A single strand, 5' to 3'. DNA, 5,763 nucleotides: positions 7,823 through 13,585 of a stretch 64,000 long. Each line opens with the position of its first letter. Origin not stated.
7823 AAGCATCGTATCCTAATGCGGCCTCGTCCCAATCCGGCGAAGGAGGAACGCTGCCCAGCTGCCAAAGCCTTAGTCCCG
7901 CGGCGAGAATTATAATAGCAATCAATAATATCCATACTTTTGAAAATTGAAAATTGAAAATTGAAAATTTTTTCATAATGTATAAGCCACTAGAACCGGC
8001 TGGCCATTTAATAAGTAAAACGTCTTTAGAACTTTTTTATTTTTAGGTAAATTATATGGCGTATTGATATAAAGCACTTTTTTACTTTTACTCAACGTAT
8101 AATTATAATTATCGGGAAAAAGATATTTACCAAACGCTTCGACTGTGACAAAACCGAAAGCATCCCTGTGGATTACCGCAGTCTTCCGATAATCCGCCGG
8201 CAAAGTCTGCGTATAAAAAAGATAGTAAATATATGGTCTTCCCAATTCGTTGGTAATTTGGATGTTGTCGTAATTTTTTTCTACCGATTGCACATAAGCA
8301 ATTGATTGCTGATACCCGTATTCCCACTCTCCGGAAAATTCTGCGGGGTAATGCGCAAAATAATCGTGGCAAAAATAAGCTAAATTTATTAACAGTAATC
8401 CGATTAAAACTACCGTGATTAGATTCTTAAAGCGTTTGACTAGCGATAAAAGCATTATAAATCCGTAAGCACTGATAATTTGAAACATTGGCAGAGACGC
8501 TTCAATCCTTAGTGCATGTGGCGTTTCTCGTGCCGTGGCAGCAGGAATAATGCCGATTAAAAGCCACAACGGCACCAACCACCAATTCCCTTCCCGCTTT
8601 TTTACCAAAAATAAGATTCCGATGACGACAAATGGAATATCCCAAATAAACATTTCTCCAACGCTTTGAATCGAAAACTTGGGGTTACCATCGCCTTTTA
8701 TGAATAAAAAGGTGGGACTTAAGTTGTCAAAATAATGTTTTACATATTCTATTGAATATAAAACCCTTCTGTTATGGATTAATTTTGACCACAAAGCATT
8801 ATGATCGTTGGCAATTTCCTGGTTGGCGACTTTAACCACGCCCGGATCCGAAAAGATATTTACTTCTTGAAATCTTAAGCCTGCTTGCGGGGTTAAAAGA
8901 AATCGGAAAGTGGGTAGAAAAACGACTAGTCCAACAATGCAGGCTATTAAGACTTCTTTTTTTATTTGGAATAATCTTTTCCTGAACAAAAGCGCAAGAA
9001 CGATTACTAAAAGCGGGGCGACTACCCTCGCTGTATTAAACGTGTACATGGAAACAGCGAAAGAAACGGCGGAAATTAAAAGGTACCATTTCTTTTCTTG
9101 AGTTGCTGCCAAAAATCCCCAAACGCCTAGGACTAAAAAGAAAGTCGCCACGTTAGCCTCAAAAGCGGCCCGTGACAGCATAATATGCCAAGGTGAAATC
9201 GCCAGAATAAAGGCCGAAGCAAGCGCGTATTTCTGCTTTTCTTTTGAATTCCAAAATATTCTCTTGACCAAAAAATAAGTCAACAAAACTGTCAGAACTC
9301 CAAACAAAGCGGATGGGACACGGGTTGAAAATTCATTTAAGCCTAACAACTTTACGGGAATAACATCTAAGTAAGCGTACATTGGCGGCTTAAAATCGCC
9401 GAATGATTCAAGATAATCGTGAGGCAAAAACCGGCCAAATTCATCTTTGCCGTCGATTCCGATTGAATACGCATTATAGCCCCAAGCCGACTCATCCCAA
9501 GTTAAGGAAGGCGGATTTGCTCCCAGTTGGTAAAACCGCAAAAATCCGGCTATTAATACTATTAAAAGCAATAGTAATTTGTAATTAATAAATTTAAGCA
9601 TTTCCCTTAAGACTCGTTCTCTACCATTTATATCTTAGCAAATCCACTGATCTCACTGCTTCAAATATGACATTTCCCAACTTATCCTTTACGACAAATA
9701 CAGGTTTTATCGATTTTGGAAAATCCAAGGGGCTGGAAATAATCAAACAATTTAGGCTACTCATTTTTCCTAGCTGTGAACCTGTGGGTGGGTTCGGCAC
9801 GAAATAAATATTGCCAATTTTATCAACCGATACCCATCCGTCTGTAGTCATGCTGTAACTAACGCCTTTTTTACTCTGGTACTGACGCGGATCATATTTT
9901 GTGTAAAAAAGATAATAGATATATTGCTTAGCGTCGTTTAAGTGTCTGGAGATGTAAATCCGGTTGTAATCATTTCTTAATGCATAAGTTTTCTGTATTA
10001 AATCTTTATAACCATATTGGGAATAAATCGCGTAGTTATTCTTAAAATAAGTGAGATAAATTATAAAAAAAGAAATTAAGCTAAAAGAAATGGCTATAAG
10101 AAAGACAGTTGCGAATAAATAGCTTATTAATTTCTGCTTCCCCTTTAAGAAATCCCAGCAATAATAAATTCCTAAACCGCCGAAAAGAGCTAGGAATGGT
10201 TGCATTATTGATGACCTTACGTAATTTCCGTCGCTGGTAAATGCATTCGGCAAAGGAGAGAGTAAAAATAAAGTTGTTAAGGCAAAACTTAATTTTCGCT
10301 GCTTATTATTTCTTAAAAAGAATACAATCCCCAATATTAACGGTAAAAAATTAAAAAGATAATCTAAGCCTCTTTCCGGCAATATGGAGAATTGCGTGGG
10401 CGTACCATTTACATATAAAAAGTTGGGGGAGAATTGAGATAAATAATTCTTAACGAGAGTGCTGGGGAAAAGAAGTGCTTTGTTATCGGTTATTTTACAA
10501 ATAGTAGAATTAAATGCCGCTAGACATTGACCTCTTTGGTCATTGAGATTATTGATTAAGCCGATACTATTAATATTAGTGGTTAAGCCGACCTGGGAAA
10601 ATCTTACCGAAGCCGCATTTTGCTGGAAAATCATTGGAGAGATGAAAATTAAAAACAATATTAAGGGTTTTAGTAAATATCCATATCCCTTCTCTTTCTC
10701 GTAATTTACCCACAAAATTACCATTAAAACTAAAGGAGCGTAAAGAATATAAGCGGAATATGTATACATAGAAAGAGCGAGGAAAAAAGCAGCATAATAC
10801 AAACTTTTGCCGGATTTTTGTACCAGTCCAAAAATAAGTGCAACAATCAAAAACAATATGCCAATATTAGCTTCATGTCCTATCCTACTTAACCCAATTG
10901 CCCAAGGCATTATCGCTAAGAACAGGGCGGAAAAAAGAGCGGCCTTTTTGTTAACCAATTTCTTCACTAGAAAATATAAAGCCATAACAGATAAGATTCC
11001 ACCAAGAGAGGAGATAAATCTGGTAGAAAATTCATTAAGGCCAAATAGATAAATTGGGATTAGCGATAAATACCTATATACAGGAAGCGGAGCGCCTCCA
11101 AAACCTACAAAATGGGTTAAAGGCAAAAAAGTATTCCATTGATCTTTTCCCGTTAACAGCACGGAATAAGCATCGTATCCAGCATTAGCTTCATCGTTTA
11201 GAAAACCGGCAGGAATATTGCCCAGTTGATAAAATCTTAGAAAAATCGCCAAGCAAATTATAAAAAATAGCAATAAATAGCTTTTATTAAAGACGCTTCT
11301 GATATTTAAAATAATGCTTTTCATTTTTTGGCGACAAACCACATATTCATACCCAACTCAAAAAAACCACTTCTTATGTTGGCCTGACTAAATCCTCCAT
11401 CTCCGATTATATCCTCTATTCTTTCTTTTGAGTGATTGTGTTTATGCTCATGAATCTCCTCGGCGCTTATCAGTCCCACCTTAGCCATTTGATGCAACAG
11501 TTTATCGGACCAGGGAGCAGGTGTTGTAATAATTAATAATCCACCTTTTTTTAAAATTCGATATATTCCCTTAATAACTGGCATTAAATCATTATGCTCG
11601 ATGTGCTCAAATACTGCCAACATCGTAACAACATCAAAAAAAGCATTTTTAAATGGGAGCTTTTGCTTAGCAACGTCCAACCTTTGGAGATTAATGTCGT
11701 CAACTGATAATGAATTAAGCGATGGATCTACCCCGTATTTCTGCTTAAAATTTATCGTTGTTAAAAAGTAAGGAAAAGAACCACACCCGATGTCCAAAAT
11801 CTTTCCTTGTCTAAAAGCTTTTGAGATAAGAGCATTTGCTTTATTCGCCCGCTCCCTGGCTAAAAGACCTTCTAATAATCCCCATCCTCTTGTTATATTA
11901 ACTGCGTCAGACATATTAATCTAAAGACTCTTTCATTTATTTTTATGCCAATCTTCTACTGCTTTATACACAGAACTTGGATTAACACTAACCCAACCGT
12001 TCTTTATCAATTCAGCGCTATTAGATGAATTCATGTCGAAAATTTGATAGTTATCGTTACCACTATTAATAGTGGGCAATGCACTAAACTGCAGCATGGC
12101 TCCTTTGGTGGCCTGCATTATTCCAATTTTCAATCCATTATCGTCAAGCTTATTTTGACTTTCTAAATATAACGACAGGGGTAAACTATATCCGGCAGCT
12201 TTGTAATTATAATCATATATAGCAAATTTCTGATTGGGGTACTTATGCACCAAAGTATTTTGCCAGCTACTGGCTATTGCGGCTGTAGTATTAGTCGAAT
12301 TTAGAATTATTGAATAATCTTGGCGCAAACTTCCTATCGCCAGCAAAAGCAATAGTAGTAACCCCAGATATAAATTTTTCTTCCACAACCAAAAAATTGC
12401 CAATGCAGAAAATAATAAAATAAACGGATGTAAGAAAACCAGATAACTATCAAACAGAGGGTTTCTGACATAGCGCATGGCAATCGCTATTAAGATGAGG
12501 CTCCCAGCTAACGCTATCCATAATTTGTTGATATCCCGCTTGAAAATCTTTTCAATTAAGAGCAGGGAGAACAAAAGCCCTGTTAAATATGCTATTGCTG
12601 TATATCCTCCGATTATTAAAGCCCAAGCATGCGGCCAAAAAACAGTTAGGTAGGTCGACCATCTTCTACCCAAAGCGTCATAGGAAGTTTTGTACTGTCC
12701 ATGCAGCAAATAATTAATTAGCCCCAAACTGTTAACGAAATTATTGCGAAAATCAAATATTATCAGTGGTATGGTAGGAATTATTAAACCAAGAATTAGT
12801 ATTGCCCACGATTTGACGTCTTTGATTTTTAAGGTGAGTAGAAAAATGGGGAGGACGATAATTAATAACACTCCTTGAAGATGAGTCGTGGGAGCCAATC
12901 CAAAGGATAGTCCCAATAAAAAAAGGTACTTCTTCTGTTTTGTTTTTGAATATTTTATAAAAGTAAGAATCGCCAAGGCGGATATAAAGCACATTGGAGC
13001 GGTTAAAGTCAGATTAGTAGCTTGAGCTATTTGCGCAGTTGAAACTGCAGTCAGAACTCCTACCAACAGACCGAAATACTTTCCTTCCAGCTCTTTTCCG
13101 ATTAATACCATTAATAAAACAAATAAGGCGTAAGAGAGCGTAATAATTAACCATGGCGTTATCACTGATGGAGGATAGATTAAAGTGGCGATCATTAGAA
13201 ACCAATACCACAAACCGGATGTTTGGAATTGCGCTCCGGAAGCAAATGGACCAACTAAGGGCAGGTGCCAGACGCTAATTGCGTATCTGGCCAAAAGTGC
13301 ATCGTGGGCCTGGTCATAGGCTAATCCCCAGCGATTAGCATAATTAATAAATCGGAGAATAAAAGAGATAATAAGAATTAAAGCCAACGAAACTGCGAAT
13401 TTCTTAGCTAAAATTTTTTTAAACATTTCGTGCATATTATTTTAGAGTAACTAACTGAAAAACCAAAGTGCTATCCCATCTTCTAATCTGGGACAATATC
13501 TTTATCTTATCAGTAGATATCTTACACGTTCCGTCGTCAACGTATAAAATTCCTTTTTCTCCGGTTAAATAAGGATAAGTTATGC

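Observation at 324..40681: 40-kb co-directional supercluster of at least 17 GT-C membrane glycosyltransferases plus 10 GT2 genes, a GT4, a flippase and a methyltransferase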

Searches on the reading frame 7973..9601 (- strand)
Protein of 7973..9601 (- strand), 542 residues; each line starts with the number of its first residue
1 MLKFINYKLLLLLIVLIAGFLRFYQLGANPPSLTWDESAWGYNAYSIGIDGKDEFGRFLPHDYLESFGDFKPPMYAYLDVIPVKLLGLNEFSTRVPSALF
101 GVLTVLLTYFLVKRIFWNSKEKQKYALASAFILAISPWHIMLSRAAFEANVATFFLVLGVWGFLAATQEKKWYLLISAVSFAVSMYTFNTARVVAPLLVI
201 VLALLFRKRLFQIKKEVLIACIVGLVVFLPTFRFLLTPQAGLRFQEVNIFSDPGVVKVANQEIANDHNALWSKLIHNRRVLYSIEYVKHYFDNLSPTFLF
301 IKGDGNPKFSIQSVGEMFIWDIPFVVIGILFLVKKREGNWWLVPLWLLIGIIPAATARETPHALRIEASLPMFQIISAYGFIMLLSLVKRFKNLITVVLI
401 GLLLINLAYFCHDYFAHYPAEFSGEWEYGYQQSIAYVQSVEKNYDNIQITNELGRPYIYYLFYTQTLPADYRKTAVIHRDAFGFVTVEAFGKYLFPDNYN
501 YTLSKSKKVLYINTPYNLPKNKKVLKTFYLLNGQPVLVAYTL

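Call 4: search_protein_families(library=pfam, proteins=[window:7973-9601:-], max_evalue=0.01)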
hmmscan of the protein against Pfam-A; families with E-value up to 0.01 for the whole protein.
window:7973-9601:- (542 aa): 3 families
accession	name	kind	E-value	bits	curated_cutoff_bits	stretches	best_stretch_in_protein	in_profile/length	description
PF13231.12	PMT_2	-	3.5e-17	63.5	26.1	1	71-231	2-157/160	Dolichyl-phosphate-mannose-protein mannosyltransferase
PF02366.24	PMT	-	1.1e-11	45.3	22.7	1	16-226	4-226/245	Dolichyl-phosphate-mannose-protein mannosyltransferase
PF24124.1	YphA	-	0.0035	17.5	28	0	114-201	16-104/198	YphA-like integral membrane protein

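Call 50: search_solved_structures(query=window:7973-9601:-, max_evalue=0.01)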
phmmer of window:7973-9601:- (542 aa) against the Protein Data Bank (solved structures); distinct sequences matched with E-value up to 0.01: 0.

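Call 55: search_solved_structures(query=A2, max_evalue=1)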
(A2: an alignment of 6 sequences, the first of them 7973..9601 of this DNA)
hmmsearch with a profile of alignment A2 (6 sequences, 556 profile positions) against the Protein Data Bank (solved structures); distinct sequences matched with E-value up to 1: 1.
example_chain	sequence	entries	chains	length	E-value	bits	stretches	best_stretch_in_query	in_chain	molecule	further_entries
5ezm_A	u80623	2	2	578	0.031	16.3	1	67-240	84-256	4-amino-4-deoxy-L-arabinose transferase or related glycosyltransferases of PMT family | 4-amino-4-deoxy-L-arabinose (L-Ara4N) transferase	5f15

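Call 90: search_protein_families(library=ncbifam, proteins=[window:7973-9601:-], max_evalue=0.001)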
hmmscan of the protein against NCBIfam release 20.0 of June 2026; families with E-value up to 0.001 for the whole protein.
window:7973-9601:- (542 aa): 2 families
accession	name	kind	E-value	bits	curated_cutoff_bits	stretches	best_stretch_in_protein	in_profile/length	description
TIGR03663.1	TIGR03663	subfamily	1.5e-13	50.6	126.25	1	10-214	3-189/435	flippase activity-associated protein Agl23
NF009784.2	PRK13279.1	equivalog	0.00044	19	567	1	71-230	61-221/539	lipid IV(A) 4-amino-4-deoxy-L-arabinosyltransferase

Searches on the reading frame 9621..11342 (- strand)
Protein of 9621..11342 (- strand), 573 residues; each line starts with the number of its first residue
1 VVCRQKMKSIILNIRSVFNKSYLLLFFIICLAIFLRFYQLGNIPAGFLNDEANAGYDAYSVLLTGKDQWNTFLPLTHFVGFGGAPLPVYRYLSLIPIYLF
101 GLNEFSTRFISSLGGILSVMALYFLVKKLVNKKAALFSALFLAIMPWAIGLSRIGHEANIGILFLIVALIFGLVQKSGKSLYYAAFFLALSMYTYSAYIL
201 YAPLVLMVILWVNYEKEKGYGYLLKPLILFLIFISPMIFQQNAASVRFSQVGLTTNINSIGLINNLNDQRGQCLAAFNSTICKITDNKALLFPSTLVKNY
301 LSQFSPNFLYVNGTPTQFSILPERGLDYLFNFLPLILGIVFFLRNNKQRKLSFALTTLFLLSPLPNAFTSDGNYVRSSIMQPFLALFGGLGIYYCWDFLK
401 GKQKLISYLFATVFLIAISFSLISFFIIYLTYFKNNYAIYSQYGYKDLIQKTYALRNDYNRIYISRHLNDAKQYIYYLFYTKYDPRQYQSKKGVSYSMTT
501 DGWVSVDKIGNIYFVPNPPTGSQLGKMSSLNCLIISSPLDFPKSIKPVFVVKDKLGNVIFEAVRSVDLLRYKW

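Call 4: search_protein_families(library=pfam, proteins=[window:9621-11342:-], max_evalue=0.01)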
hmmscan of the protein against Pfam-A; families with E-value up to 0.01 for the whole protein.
window:9621-11342:- (573 aa): 1 family
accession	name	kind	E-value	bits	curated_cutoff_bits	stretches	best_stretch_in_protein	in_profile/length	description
PF13231.12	PMT_2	-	3.9e-12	47.1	26.1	1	87-237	4-157/160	Dolichyl-phosphate-mannose-protein mannosyltransferase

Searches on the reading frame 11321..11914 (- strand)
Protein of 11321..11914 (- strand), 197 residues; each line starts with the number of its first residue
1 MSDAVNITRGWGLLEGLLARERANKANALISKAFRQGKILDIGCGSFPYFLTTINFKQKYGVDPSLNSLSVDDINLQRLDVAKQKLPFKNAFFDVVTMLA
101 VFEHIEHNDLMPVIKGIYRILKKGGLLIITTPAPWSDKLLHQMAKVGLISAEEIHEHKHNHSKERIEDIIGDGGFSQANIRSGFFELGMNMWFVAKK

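Call 4: search_protein_families(library=pfam, proteins=[window:11321-11914:-], max_evalue=0.01)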
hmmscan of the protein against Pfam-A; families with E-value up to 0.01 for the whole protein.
window:11321-11914:- (197 aa): 8 families
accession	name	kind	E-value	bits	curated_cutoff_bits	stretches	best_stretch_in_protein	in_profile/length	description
PF13489.12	Methyltransf_23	-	1.5e-13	51.2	27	1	22-169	5-153/164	Methyltransferase domain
PF08241.18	Methyltransf_11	-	2.1e-13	51.2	21.2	1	40-129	1-95/95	Methyltransferase domain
PF13649.12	Methyltransf_25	-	2.5e-09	38.1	27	1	39-125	1-97/97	Methyltransferase domain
PF13847.12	Methyltransf_31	-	7.4e-08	32.6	27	1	37-142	5-121/145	Methyltransferase domain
PF08242.18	Methyltransf_12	-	9.5e-08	33.1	30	1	40-127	1-98/98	Methyltransferase domain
PF01209.24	Ubie_methyltran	-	0.00058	19.7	20.1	1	75-129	99-151/233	ubiE/COQ5 methyltransferase family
PF02353.26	CMAS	-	0.00072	19.4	27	1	38-172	65-207/273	Mycolic acid cyclopropane synthetase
PF05148.21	Methyltransf_8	-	0.0017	18.7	27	1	35-130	72-157/219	Hypothetical methyltransferase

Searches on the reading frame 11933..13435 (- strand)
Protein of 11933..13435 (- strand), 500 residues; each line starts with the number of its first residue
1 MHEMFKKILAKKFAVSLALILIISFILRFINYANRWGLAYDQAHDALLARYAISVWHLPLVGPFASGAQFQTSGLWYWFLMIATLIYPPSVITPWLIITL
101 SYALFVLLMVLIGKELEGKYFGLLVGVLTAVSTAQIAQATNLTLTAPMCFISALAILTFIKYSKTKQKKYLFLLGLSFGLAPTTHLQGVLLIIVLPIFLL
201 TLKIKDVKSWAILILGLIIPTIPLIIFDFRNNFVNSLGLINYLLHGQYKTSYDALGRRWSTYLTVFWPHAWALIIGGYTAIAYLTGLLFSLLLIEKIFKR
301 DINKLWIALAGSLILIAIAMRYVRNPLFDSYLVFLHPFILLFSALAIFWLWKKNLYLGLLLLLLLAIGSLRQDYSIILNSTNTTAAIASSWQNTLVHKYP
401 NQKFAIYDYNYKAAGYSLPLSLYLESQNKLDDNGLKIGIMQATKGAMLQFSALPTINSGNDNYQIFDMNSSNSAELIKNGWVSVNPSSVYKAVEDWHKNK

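Call 4: search_protein_families(library=pfam, proteins=[window:11933-13435:-], max_evalue=0.01)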
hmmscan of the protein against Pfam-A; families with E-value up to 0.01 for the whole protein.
window:11933-13435:- (500 aa): 1 family
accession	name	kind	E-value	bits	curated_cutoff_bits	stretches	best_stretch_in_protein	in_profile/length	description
PF13231.12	PMT_2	-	1.2e-06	29.3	26.1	1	77-224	7-157/160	Dolichyl-phosphate-mannose-protein mannosyltransferase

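Call 90: search_protein_families(library=ncbifam, proteins=[window:11933-13435:-], max_evalue=0.001)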
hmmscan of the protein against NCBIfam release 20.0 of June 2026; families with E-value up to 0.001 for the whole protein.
window:11933-13435:- (500 aa): 0 families
